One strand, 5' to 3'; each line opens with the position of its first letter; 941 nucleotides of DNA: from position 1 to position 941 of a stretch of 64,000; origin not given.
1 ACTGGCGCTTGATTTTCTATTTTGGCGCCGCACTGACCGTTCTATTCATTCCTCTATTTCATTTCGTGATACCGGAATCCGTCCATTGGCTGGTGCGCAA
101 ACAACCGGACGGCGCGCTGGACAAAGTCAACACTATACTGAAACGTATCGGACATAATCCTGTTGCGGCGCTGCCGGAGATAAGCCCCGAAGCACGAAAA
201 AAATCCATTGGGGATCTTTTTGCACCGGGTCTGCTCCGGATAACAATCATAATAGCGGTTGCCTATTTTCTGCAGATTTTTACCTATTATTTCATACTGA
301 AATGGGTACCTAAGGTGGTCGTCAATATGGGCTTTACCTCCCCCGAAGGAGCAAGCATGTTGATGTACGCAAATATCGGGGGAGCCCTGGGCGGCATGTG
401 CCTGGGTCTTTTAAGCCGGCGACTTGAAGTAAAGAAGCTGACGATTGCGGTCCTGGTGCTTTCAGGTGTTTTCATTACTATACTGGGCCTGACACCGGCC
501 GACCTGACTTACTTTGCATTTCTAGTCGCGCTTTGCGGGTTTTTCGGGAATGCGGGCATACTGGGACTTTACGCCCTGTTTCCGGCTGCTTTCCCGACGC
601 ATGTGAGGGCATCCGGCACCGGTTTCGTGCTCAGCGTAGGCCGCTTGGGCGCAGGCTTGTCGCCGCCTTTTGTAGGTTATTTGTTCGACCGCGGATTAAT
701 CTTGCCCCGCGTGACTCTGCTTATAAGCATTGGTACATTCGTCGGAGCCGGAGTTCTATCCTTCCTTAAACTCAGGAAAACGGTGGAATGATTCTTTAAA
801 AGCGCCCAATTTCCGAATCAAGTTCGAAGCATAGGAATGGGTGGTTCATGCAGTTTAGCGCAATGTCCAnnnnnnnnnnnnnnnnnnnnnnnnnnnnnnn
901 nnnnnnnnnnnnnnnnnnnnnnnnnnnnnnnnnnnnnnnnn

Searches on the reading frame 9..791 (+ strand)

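Call 79: search_protein_families(library=pfam, proteins=[window:9-791:+], max_evalue=0.00001)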
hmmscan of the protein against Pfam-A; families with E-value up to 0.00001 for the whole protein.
window:9-791:+ (260 aa): 2 families
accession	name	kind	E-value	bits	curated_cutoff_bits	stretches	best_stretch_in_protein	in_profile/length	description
PF07690.21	MFS_1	-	4.3e-17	62.5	33.4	2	83-255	2-174/347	Major Facilitator Superfamily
PF00083.30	Sugar_tr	-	9.3e-07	28.5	22.3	1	3-216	174-400/452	Sugar (and other) transporter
